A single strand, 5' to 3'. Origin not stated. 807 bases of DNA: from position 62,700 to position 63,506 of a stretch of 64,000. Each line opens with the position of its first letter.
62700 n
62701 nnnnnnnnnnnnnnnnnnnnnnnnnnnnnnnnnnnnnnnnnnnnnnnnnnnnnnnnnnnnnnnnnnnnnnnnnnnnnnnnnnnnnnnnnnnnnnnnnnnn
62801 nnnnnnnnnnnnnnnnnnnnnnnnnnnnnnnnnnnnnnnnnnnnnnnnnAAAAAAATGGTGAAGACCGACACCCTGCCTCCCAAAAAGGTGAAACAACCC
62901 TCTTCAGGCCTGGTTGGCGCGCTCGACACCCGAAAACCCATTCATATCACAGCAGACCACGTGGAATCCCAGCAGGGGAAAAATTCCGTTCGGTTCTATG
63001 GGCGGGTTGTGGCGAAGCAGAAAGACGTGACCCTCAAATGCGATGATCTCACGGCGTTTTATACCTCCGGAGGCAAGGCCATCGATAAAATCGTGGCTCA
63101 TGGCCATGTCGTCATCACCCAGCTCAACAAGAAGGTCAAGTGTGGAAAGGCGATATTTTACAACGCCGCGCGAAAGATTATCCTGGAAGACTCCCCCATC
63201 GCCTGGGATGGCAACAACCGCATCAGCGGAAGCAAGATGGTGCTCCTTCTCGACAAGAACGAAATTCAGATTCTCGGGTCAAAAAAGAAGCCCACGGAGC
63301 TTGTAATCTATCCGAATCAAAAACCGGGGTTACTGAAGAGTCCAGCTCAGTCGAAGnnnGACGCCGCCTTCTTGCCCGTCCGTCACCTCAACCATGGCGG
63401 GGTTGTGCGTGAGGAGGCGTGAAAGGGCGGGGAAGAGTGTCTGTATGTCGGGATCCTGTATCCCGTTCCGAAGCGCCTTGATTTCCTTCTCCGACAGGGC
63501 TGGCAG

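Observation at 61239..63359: Lipoprotein fusing a BamD-like domain to an LptA/OstA-like domain via a ~250-aa PAK-rich linker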

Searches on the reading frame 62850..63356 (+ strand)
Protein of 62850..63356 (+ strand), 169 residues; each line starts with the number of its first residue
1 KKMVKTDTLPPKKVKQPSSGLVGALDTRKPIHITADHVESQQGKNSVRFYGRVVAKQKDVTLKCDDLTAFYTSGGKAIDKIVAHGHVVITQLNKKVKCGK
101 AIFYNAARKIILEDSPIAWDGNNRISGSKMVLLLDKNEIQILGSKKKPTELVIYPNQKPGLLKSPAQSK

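Call 3: search_protein_families(library=pfam, proteins=[window:62850-63356:+], max_evalue=1)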
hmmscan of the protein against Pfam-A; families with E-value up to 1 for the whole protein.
window:62850-63356:+ (169 aa): 3 families
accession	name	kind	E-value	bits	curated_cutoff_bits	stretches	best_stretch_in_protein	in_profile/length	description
PF03968.19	LptD_N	-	2.6e-14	53.8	20.4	1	32-136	1-111/113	LptA/(LptD N-terminal domain) LPS transport protein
PF06835.18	LptC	-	0.00072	19.7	21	1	26-69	80-123/175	Lipopolysaccharide-assembly, LptC-related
PF13100.11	OstA_2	-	0.021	14.9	21.2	1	37-111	13-82/158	OstA-like protein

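Call 4: search_protein_families(library=ncbifam, proteins=[window:62850-63356:+], max_evalue=1)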
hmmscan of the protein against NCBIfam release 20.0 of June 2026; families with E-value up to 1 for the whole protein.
window:62850-63356:+ (169 aa): 4 families
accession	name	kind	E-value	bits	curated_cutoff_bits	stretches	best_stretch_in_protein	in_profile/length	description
TIGR03002.1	outer_YhbN_LptA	equivalog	2.5e-17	63.1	71.7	1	26-156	5-142/142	lipopolysaccharide transport periplasmic protein LptA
NF008143.0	PRK10894.1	equivalog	1.1e-05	24.8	234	1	25-157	30-168/184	lipopolysaccharide ABC transporter substrate-binding protein LptA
TIGR04409.1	LptC_YrbK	equivalog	0.0001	21.9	38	1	27-105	86-164/180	LPS export ABC transporter periplasmic protein LptC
NF002997.0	PRK03761.1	equivalog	0.025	12.7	683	1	21-73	41-92/783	LPS assembly protein LptD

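Call 17: search_solved_structures(query=A2, max_evalue=1, show_alignments=2)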
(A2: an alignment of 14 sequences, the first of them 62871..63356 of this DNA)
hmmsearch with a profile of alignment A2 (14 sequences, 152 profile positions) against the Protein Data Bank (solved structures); distinct sequences matched with E-value up to 1: 25.
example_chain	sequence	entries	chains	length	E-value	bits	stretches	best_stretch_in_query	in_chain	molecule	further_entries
2r19_A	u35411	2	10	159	2.6e-08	36.8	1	12-145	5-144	Protein yhbN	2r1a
8gaj_A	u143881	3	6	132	3.7e-07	33.1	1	12-132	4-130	Lipopolysaccharide export system protein LptA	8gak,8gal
7qs6_A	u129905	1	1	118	1.2e-06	31.4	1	12-117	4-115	Lipopolysaccharide export system protein LptA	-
6gd5_A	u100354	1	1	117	1.3e-06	31.3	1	12-57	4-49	Lipopolysaccharide export system protein LptA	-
7zax_A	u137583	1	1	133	3.5e-06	29.9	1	12-128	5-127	Lipopolysaccharide export system protein LptA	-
8bss_A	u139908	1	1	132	6.5e-06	29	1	12-132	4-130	Lipopolysaccharide export system protein LptA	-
7zed_A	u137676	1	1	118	2e-05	27.4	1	12-117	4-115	Lipopolysaccharide export system protein LptA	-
8onu_A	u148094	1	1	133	0.00032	23.5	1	12-131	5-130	Lipopolysaccharide export system protein LptA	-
6wgr_A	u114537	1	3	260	0.084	15.7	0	42-86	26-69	Beta-lactamase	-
1ghi_A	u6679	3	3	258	0.1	15.4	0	43-86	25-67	BETA-LACTAMASE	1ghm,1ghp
4uu4_A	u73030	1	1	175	0.1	15.4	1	12-125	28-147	PERIPLASMIC LIPOPOLYSACCHARIDE TRANSPORT PROTEIN LPTH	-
1blc_A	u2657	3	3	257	0.11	15.3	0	43-86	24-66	BETA-LACTAMASE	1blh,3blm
1kgg_A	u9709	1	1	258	0.11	15.3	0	43-86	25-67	PROTEIN (BETA-LACTAMASE)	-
1djb_A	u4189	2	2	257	0.11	15.3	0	43-86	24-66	BETA-LACTAMASE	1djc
1ome_A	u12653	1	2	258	0.11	15.3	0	43-86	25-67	BETA-LACTAMASE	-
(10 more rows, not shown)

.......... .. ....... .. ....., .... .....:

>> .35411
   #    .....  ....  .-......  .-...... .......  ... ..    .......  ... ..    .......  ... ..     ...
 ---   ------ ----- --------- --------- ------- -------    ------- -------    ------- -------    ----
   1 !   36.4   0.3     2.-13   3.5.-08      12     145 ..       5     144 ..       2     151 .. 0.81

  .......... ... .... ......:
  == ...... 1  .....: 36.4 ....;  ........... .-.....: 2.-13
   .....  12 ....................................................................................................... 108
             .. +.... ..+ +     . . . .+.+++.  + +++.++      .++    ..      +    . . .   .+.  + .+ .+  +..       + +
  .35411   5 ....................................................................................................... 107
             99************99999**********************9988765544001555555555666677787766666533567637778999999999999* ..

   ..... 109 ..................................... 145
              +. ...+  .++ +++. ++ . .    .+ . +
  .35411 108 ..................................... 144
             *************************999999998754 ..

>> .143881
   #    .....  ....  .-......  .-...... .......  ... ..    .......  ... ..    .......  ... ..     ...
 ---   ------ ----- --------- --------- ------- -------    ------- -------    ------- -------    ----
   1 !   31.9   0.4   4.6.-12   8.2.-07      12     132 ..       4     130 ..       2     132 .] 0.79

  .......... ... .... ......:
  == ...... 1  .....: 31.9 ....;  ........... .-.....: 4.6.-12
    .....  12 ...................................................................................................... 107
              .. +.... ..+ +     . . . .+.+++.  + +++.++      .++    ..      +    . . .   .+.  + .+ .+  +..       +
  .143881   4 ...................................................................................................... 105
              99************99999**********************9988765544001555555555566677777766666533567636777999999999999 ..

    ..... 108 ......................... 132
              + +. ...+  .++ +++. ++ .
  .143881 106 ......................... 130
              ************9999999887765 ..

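Call 18: predict_structure(alignment_id=A2)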
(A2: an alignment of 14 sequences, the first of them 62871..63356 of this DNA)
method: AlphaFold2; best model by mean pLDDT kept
length: 162 residues; sequences in the alignment: 14
mean_pLDDT: 69.7   pTM: 0.67
mean pLDDT of the five models: 69.7, 69.5, 65.9, 64.6, 62.8
residues with pLDDT >= 90: 32; 70-90: 70; 50-70: 21; < 50: 39
segments of 3 or more residues with pLDDT < 50: 1-15, 139-162
pLDDT, mean of each block of 10 residues (from residue 1): 34 53 86 83 91 91 81 91 84 83 84 74 69 52 34 34 33
secondary structure, 60 per line:
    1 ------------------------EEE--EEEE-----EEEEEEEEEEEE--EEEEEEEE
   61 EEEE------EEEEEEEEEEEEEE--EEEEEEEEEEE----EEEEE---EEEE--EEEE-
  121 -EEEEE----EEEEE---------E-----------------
elements in order: E25-27 E30-33 E39-50 E53-64 E71-84 E87-97 E102-106 E110-113 E116-119 E122-126 E131-135

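Call 22: fold_search(model_id=the predicted structure, library=pdb)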
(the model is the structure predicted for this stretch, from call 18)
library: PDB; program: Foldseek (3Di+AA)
matches with E <= 10: 549; with E <= 0.001: 31
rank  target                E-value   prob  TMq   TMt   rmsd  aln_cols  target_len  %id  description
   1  2r19_A                9.6e-08  1.00  0.63  0.74   3.2       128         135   22  Crystal structure of the periplasmic lipopolysaccharide transport protein LptA (YhbN), orthorhombic form (released 2008-04-29)
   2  2r1a_H                2.4e-07  1.00  0.61  0.74   2.9       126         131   22  Crystal structure of the periplasmic lipopolysaccharide transport protein LptA (YhbN), trigonal form (released 2008-04-29)
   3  4uu4                  3.7e-07  1.00  0.64  0.72   4.1       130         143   17  Crystal structure of LptH, the LptA homologous periplasmic component of the conserved lipopolysaccharide transport devic (released 2015-03-25)
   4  7zax_MODEL_1_A        5.1e-07  1.00  0.58  0.70   5.0       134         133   24  Solution structure of thanatin-like derivative 7 in complex with K. pneumoniae LptA (released 2023-06-07)
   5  2r1a_C                7.9e-07  1.00  0.63  0.74   3.0       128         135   23  Crystal structure of the periplasmic lipopolysaccharide transport protein LptA (YhbN), trigonal form (released 2008-04-29)
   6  2r1a_F                8.8e-07  1.00  0.61  0.73   4.1       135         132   22  Crystal structure of the periplasmic lipopolysaccharide transport protein LptA (YhbN), trigonal form (released 2008-04-29)
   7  4q35_A                9.8e-07  1.00  0.60  0.14   4.0       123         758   19  Structure of a membrane protein (released 2014-06-25)
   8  8bss_MODEL_1_A        1.4e-06  1.00  0.59  0.71   4.2       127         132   20  Solution Structure of thanatin-like derivative 5 in complex with E. coli LptA mutant Q62L (released 2023-06-07)
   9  2r1a_E                2.2e-06  1.00  0.62  0.75   4.4       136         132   21  Crystal structure of the periplasmic lipopolysaccharide transport protein LptA (YhbN), trigonal form (released 2008-04-29)
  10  9kn3_A                2.6e-06  1.00  0.58  0.14   4.0       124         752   17  Cryo-EM structure of LptDEM complex from Escherichia coli (released 2025-07-23)
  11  2r19_B                3.8e-06  1.00  0.63  0.72   3.3       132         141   22  Crystal structure of the periplasmic lipopolysaccharide transport protein LptA (YhbN), orthorhombic form (released 2008-04-29)
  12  2r1a_B                4.2e-06  1.00  0.62  0.73   3.3       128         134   23  Crystal structure of the periplasmic lipopolysaccharide transport protein LptA (YhbN), trigonal form (released 2008-04-29)
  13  2r1a_G                4.5e-06  1.00  0.63  0.75   3.4       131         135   22  Crystal structure of the periplasmic lipopolysaccharide transport protein LptA (YhbN), trigonal form (released 2008-04-29)
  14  5iv9_A                5.3e-06  1.00  0.59  0.14   2.9       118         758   16  The LPS Transporter LptDE from Klebsiella pneumoniae, full-length (released 2016-05-18)
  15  7qs6_MODEL_1_A        6.2e-06  1.00  0.51  0.67   4.3       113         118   22  Solution structure of thanatin-like derivative 7 in complex with E.coli LptA (released 2023-05-10)
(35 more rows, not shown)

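Call 27: search_protein_representatives(alignment_id=A2)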
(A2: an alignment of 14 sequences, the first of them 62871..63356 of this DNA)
Query: 14 sequences, 152 profile positions. Proteins with E-value up to 0.001 (for the whole library): 4991; up to 1e-10: 1054; up to 1e-30: 5. The best 150 are listed.
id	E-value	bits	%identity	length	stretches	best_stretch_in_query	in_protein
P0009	2.1e-82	290.4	-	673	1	2-151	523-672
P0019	6.1e-41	155.8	-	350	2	14-149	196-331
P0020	1.5e-34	135.1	-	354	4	35-143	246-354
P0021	1.8e-33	131.5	-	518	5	63-144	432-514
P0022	2.4e-33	131.1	-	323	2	15-131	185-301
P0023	3.1e-29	117.8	-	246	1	15-143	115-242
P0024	1.9e-28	115.2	-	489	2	11-129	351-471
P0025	4.7e-28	113.9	-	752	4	34-109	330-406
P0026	5.6e-27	110.4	-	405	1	15-145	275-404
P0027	7.3e-27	110.1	-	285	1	9-130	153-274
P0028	7.5e-27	110.0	-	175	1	15-131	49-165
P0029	7.7e-27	110.0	-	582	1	12-130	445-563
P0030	1.1e-26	109.5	-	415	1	14-142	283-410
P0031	1.4e-26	109.1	-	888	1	8-150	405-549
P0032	1.5e-26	109.1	-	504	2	8-130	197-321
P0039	2.0e-25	105.4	-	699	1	10-130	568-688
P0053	2.2e-24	102.0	-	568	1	12-130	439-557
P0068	7.3e-23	97.1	-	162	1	13-131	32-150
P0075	2.9e-22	95.1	-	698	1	9-145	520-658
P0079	3.4e-22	94.9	-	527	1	9-143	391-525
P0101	7.3e-21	90.6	-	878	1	8-146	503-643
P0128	8.4e-20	87.2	-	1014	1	9-143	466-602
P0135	1.6e-19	86.2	-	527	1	15-131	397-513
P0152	4.2e-19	84.9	-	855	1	11-147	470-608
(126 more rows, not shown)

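Call 31: search_protein_families(library=pfam, proteins=[P0029, P0031, P0128, P0135, P0026, P0079, P0024, P0019, P0039, P0075], max_evalue=0.01)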
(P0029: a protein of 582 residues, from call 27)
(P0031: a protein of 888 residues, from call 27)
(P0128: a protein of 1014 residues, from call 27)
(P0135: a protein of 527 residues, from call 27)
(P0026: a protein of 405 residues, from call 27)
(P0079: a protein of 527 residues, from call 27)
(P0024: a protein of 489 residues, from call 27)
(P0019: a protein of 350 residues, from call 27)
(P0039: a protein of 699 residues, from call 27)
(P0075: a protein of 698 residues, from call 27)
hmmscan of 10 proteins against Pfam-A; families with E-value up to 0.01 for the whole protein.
P0029 (582 aa): 15 families
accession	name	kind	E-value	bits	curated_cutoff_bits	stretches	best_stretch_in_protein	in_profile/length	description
PF13525.12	YfiO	-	2.8e-39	135.5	25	1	38-230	5-199/203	Outer membrane lipoprotein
PF13174.12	TPR_6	-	2.3e-21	75.4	26.3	1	211-242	2-33/33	Tetratricopeptide repeat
PF07719.23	TPR_2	-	4.5e-18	64.2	27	1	210-241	2-33/34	Tetratricopeptide repeat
PF03968.19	LptD_N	-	6.8e-16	58.9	20.4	1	452-556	2-112/113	LptA/(LptD N-terminal domain) LPS transport protein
PF00515.34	TPR_1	-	2.7e-14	52.7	27.8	1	210-240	2-32/34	Tetratricopeptide repeat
PF13512.12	TPR_18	-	1.2e-11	45.4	21.9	1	38-162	10-143/145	Tetratricopeptide repeat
PF12895.13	ANAPC3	-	8.8e-11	42.4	27.2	1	173-233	24-80/82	Anaphase-promoting complex, cyclosome, subunit 3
PF13432.12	TPR_16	-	1.4e-10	41.9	32.7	1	182-242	7-64/65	Tetratricopeptide repeat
PF14559.12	TPR_19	-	1.5e-10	41.7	25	1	184-247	3-63/68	Tetratricopeptide repeat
PF13424.12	TPR_12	-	6.5e-10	39.5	30.1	1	177-236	8-72/77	Tetratricopeptide repeat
PF13428.12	TPR_14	-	1.7e-09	37.8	23.5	0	210-243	2-35/44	Tetratricopeptide repeat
PF13181.12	TPR_8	-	5.1e-07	29.8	25.7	0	210-240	2-32/34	Tetratricopeptide repeat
PF13176.12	TPR_7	-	2.9e-06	27.4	27.9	0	211-235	1-25/36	Tetratricopeptide repeat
PF22205.1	Csm6_6H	-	2.3e-05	24.9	27.6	0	183-261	13-92/93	Csm6 6H domain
PF13100.11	OstA_2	-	0.0032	17.6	21.2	1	461-539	18-91/158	OstA-like protein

P0031 (888 aa): 18 families
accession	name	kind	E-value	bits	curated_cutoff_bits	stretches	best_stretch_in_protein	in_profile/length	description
PF13525.12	YfiO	-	2e-42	145.7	25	2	36-229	3-199/203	Outer membrane lipoprotein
PF24125.1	Cds6_C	-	2.1e-39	134.7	27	2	644-746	2-110/111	Cds6 C-terminal NTF2-like domain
PF13174.12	TPR_6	-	5.3e-19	67.9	26.3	2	210-241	2-33/33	Tetratricopeptide repeat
PF03968.19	LptD_N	-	3.1e-18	66.5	20.4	1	415-522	1-112/113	LptA/(LptD N-terminal domain) LPS transport protein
PF13512.12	TPR_18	-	6.9e-18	65.6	21.9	1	37-162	9-144/145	Tetratricopeptide repeat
PF07719.23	TPR_2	-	1.6e-11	43.8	27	0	177-202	7-32/34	Tetratricopeptide repeat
PF13432.12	TPR_16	-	2.7e-11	44.1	32.7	2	42-109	1-65/65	Tetratricopeptide repeat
PF14559.12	TPR_19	-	4.8e-09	36.9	25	1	184-243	4-61/68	Tetratricopeptide repeat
PF13428.12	TPR_14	-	2.4e-08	34.3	23.5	0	210-242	3-35/44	Tetratricopeptide repeat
PF14534.12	DUF4440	-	1e-07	32.8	25.2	1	781-880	2-107/107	Domain of unknown function (DUF4440)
PF13424.12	TPR_12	-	3.1e-07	30.9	30.1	1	175-238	7-75/77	Tetratricopeptide repeat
PF00515.34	TPR_1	-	6e-07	29.5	27.8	0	81-100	7-26/34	Tetratricopeptide repeat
PF13181.12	TPR_8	-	2.5e-05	24.5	25.7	0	209-240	2-33/34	Tetratricopeptide repeat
PF09976.15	TPR_21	-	0.00011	22.5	25.5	0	13-99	15-100/193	Tetratricopeptide repeat-like domain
PF13414.12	TPR_11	-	0.00019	21.5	26.8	0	178-200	1-23/42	TPR repeat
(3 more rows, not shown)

P0128 (1014 aa): 15 families
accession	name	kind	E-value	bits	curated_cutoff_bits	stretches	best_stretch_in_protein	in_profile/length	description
PF13525.12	YfiO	-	7.2e-40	137.4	25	1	40-233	3-199/203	Outer membrane lipoprotein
PF24125.1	Cds6_C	-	1.9e-37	128.4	27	2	773-871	6-110/111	Cds6 C-terminal NTF2-like domain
PF14534.12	DUF4440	-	6.7e-16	59.1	25.2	2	908-1006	2-107/107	Domain of unknown function (DUF4440)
PF13512.12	TPR_18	-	8.7e-16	58.8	21.9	1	41-166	9-144/145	Tetratricopeptide repeat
PF13174.12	TPR_6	-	1.4e-15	57.2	26.3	2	213-245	1-33/33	Tetratricopeptide repeat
PF13474.12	SnoaL_3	-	1.3e-14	55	22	2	907-1007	1-112/121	SnoaL-like domain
PF03968.19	LptD_N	-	2.2e-14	54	20.4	1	475-582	1-112/113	LptA/(LptD N-terminal domain) LPS transport protein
PF13428.12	TPR_14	-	4.8e-08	33.4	23.5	0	213-248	2-37/44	Tetratricopeptide repeat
PF13432.12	TPR_16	-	1.3e-07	32.3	32.7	2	185-245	7-64/65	Tetratricopeptide repeat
PF07719.23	TPR_2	-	1.5e-06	28.3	27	0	85-110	7-32/34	Tetratricopeptide repeat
PF13424.12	TPR_12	-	3e-05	24.6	30.1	0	180-236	8-69/77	Tetratricopeptide repeat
PF14559.12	TPR_19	-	8.4e-05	23.3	25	1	190-249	6-62/68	Tetratricopeptide repeat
PF09976.15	TPR_21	-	0.00056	20.1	25.5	1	18-105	16-102/193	Tetratricopeptide repeat-like domain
PF12680.13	SnoaL_2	-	0.0089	17.1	27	0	913-1008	3-96/102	SnoaL-like domain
PF12893.14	Lumazine_bd_2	-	0.0092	17.2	22.1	0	966-1011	74-115/116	Putative lumazine-binding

P0135 (527 aa): 8 families
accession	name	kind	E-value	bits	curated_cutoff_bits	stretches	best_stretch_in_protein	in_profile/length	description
PF13525.12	YfiO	-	1.9e-31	109.8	25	1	48-217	4-175/203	Outer membrane lipoprotein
PF03968.19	LptD_N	-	6e-18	65.6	20.4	1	400-505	1-112/113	LptA/(LptD N-terminal domain) LPS transport protein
PF13174.12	TPR_6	-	3.8e-08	33.9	26.3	0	51-82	2-33/33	Tetratricopeptide repeat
PF13512.12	TPR_18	-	1e-07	32.7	21.9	1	44-165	5-136/145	Tetratricopeptide repeat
PF14559.12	TPR_19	-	1.1e-07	32.5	25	1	54-90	30-65/68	Tetratricopeptide repeat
PF07719.23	TPR_2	-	0.00047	20.5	27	0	187-215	5-33/34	Tetratricopeptide repeat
PF12895.13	ANAPC3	-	0.0064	17.2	27.2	0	44-109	18-79/82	Anaphase-promoting complex, cyclosome, subunit 3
PF13432.12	TPR_16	-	0.01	16.7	32.7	0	187-216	35-64/65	Tetratricopeptide repeat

P0026 (405 aa): 2 families
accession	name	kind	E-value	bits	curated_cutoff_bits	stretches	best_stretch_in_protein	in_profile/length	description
PF03968.19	LptD_N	-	5.1e-20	72.2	20.4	1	278-382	1-112/113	LptA/(LptD N-terminal domain) LPS transport protein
PF13100.11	OstA_2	-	0.00014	22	21.2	1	292-374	22-101/158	OstA-like protein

P0079 (527 aa): 3 families
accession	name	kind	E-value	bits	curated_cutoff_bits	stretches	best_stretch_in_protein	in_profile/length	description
PF03968.19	LptD_N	-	2.1e-19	70.3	20.4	1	400-505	1-112/113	LptA/(LptD N-terminal domain) LPS transport protein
PF13100.11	OstA_2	-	0.0033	17.5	21.2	1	408-480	16-83/158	OstA-like protein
PF13036.11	LpoB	-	0.0038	17.6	22.3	0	81-108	85-112/147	Peptidoglycan-synthase activator LpoB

P0024 (489 aa): 1 family
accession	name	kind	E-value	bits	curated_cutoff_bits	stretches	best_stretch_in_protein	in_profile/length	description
PF03968.19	LptD_N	-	1.1e-34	119.5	20.4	2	359-465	2-112/113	LptA/(LptD N-terminal domain) LPS transport protein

P0019 (350 aa): 3 families
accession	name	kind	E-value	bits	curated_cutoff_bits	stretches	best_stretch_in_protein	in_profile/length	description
PF03968.19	LptD_N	-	3.6e-36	124.3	20.4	2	200-306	1-112/113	LptA/(LptD N-terminal domain) LPS transport protein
PF06835.18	LptC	-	1e-06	28.9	21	0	196-287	82-172/175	Lipopolysaccharide-assembly, LptC-related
PF25274.1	MJ0548_C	-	0.0031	18.2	27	0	124-162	33-72/97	Connectase MJ0548-like, C-terminal domain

P0039 (699 aa): 11 families
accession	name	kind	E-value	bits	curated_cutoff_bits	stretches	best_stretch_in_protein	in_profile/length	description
PF13525.12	YfiO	-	1e-32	114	25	1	36-223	4-193/203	Outer membrane lipoprotein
PF13174.12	TPR_6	-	3.2e-19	68.6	26.3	2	211-241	3-33/33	Tetratricopeptide repeat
PF03968.19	LptD_N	-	4.2e-16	59.6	20.4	1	577-681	2-112/113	LptA/(LptD N-terminal domain) LPS transport protein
PF13432.12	TPR_16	-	8.6e-11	42.5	32.7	2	41-107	1-63/65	Tetratricopeptide repeat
PF13428.12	TPR_14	-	7.2e-10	39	23.5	0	209-249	2-42/44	Tetratricopeptide repeat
PF13512.12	TPR_18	-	2.2e-09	38.1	21.9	1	36-160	9-142/145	Tetratricopeptide repeat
PF14559.12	TPR_19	-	5.5e-08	33.5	25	1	186-251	6-68/68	Tetratricopeptide repeat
PF07719.23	TPR_2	-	2.2e-06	27.8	27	0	211-240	4-33/34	Tetratricopeptide repeat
PF12895.13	ANAPC3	-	0.0012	19.6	27.2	0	49-113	1-60/82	Anaphase-promoting complex, cyclosome, subunit 3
PF22205.1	Csm6_6H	-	0.0026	18.3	27.6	0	172-225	3-55/93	Csm6 6H domain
PF08139.17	LPAM_1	-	0.0098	16.7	20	0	8-24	2-18/18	Prokaryotic membrane lipoprotein lipid attachment site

P0075 (698 aa): 13 families
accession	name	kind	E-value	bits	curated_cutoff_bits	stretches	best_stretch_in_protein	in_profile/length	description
PF13525.12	YfiO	-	3.3e-38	131.9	25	1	74-267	4-200/203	Outer membrane lipoprotein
PF13174.12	TPR_6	-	1.8e-19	69.4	26.3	1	246-278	1-33/33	Tetratricopeptide repeat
PF03968.19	LptD_N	-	1.5e-15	57.8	20.4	1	529-636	1-112/113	LptA/(LptD N-terminal domain) LPS transport protein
PF13512.12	TPR_18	-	3.5e-11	43.9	21.9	1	76-199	11-144/145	Tetratricopeptide repeat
PF13424.12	TPR_12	-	8.5e-08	32.7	30.1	1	212-275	7-75/77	Tetratricopeptide repeat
PF13432.12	TPR_16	-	3.8e-07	30.9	32.7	1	218-278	7-64/65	Tetratricopeptide repeat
PF13428.12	TPR_14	-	2.3e-06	28.1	23.5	0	245-279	1-35/44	Tetratricopeptide repeat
PF07719.23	TPR_2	-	2.4e-06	27.7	27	0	245-277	1-33/34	Tetratricopeptide repeat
PF14559.12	TPR_19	-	2.5e-06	28.2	25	1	219-278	2-58/68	Tetratricopeptide repeat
PF00515.34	TPR_1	-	0.00011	22.4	27.8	0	214-237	7-30/34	Tetratricopeptide repeat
PF13176.12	TPR_7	-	0.0008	19.8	27.9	0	248-271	2-25/36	Tetratricopeptide repeat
PF25575.1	TPR_BSK1_C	-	0.0042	17.4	42.2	0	99-150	28-80/118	Serine/threonine-protein kinase BSK1-like, TPR repeats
PF09976.15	TPR_21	-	0.0068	16.6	25.5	0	66-137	30-101/193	Tetratricopeptide repeat-like domain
